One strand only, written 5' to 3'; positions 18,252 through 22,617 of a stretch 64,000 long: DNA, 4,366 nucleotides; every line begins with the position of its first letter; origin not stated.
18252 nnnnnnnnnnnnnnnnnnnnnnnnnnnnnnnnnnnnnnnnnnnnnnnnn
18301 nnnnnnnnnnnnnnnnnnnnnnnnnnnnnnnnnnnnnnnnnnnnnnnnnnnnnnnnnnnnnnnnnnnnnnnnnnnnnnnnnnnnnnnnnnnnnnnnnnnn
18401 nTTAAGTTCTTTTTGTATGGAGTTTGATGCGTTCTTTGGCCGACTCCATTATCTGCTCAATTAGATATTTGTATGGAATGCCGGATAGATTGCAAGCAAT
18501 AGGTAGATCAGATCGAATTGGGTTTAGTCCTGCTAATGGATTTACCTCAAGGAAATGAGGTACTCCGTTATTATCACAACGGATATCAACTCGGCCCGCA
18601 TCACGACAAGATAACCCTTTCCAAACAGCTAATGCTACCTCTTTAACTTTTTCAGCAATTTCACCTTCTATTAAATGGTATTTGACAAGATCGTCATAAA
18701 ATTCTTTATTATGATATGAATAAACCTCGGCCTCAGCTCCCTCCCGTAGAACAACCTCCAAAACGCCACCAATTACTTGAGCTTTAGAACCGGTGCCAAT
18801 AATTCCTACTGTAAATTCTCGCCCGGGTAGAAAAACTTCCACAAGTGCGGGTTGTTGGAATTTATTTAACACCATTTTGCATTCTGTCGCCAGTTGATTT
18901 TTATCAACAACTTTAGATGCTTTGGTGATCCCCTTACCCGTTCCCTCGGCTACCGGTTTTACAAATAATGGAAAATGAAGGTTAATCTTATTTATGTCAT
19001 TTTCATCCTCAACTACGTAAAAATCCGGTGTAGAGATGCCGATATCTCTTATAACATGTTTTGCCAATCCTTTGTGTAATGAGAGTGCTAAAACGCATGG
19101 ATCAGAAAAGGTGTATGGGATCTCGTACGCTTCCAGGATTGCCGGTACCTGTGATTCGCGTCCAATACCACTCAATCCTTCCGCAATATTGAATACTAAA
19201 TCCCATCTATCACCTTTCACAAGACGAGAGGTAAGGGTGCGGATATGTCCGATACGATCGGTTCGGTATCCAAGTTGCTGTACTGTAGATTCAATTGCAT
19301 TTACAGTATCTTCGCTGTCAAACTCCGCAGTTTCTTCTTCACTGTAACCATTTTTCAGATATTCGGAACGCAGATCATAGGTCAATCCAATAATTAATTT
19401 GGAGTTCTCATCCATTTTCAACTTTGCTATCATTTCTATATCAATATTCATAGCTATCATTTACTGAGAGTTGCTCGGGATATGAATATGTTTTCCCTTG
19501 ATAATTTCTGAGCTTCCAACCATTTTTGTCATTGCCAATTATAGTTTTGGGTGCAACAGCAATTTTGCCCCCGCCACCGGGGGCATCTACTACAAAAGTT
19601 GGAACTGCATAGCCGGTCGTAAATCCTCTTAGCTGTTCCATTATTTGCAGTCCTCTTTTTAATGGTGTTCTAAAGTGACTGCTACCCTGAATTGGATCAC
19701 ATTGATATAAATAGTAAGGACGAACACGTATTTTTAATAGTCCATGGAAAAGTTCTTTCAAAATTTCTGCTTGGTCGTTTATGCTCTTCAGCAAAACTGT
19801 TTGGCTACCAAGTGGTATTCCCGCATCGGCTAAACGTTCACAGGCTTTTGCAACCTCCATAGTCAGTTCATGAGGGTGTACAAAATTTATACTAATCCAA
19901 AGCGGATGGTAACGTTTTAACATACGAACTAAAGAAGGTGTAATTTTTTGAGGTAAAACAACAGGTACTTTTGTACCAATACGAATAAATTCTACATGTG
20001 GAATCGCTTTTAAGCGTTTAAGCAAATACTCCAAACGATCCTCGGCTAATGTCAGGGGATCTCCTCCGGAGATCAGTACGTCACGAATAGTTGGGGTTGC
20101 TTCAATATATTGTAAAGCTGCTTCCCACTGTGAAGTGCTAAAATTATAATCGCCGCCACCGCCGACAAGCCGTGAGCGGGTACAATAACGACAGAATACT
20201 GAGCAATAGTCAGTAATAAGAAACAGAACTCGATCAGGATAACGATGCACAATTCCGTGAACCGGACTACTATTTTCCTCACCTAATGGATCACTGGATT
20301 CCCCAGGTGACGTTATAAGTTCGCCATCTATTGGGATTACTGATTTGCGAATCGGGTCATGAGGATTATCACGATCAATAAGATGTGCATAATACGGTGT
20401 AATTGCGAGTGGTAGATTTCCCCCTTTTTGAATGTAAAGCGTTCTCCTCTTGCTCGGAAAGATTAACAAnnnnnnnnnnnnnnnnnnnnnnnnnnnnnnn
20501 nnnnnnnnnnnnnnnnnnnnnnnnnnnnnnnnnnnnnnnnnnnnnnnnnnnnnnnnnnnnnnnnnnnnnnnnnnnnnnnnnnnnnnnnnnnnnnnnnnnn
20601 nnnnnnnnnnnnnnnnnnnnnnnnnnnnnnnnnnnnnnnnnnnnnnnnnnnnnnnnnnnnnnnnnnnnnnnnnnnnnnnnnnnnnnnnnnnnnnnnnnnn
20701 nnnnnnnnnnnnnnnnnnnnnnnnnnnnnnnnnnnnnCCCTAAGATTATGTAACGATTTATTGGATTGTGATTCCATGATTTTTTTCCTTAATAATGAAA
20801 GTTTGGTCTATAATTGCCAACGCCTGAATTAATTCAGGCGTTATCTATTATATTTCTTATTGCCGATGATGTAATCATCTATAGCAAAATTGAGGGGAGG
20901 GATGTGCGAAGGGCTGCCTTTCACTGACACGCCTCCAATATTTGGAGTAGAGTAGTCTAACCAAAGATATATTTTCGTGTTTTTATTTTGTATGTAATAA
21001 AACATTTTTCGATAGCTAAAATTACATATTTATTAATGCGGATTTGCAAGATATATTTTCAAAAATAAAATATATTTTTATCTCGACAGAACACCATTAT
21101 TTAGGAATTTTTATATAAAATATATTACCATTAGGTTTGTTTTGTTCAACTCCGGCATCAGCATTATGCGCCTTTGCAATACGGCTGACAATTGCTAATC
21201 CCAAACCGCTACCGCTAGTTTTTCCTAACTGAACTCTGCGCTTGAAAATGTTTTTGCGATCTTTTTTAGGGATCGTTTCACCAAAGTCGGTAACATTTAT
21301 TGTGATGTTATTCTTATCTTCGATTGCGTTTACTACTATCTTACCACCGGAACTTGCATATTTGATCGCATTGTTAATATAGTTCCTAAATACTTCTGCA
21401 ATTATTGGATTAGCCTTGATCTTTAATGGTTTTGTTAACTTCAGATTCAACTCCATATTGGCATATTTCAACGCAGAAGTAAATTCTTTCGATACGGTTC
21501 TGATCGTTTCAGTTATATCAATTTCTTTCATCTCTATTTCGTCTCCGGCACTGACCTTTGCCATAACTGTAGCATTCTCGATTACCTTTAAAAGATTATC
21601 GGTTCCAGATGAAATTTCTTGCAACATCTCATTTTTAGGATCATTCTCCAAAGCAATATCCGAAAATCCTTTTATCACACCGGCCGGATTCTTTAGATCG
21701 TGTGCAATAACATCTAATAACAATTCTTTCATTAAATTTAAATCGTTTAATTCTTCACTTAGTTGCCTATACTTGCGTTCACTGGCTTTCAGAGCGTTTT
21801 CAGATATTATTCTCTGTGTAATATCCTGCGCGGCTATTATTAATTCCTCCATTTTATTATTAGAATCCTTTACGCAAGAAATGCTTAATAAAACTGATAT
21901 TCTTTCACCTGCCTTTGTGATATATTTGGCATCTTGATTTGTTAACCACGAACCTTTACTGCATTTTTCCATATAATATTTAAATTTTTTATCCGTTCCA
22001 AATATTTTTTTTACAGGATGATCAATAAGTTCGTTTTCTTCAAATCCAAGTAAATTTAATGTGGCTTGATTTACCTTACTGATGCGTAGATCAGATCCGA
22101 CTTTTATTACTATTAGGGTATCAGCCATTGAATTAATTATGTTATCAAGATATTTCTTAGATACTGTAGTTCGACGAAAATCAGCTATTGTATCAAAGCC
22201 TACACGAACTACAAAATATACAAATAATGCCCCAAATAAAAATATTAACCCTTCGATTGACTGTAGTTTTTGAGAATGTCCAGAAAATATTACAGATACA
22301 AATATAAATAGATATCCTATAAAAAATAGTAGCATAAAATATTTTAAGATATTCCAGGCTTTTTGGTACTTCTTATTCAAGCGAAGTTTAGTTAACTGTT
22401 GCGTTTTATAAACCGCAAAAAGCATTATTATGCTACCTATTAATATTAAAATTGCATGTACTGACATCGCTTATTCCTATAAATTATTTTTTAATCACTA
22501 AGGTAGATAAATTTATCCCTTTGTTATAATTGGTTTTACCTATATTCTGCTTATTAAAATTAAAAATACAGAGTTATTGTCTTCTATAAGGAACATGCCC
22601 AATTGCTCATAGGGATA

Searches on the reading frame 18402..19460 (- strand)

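Call 37: search_protein_families(library=pfam, proteins=[window:18402-19460:-], max_evalue=0.001)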
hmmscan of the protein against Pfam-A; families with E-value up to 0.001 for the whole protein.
window:18402-19460:- (352 aa): 2 families
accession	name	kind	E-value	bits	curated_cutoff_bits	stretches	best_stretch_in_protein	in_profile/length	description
PF07478.18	Dala_Dala_lig_C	-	2.2e-27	96.3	24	1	137-339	2-204/204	D-ala D-ala ligase C-terminus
PF02222.28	ATP-grasp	-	9.4e-05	22.6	27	1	137-212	3-77/179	ATP-grasp domain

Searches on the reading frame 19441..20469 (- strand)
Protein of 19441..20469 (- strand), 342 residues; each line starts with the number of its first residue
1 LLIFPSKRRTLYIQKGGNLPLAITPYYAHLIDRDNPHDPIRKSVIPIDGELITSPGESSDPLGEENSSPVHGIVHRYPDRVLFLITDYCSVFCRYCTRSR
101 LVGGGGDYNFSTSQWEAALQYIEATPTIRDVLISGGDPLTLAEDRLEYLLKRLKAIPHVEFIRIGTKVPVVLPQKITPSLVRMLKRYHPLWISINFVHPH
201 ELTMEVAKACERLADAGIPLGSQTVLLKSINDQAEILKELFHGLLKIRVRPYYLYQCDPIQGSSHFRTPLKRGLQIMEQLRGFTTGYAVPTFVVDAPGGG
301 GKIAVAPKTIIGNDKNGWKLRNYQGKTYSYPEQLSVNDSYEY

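Call 37: search_protein_families(library=pfam, proteins=[window:19441-20469:-], max_evalue=0.001)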
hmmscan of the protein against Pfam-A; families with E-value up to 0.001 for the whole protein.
window:19441-20469:- (342 aa): 3 families
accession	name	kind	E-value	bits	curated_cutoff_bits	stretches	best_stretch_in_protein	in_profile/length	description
PF12544.13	LAM_C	-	1.2e-19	71.1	26.7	1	277-333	1-57/127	Lysine-2,3-aminomutase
PF04055.27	Radical_SAM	-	3.6e-12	47.2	29.5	1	85-236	3-162/166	Radical SAM superfamily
PF13353.11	Fer4_12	-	0.00045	21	22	1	83-155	9-79/137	4Fe-4S single cluster domain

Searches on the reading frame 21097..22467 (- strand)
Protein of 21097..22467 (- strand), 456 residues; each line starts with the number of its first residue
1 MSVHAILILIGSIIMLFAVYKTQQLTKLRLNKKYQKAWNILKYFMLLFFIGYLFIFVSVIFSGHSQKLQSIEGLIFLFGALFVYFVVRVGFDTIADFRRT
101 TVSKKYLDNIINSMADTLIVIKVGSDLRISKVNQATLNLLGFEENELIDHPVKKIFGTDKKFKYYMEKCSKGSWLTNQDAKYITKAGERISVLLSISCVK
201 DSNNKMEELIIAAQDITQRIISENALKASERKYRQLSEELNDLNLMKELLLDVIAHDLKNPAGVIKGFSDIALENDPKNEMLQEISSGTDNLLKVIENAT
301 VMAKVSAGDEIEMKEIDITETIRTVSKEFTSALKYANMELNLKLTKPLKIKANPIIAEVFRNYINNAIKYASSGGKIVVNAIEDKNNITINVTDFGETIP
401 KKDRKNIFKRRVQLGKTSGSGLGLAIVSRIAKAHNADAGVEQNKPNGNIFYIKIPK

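Call 37: search_protein_families(library=pfam, proteins=[window:21097-22467:-], max_evalue=0.001)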
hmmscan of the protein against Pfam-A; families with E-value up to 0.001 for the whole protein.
window:21097-22467:- (456 aa): 5 families
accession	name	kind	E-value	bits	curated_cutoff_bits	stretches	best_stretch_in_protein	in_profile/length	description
PF02518.31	HATPase_c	-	6.3e-18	65.7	26.4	1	356-455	6-108/111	Histidine kinase-, DNA gyrase B-, and HSP90-like ATPase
PF13426.13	PAS_9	-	2.4e-10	41.1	27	1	119-218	4-103/103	PAS domain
PF00512.31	HisKA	-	1.2e-06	28.9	26.9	1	247-306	2-64/66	His Kinase A (phospho-acceptor) domain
PF13581.12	HATPase_c_2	-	2.8e-05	24.6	27.4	1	358-438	38-116/127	Histidine kinase-like ATPase domain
PF08448.16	PAS_4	-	0.00019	22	23.1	1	115-219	5-108/110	PAS fold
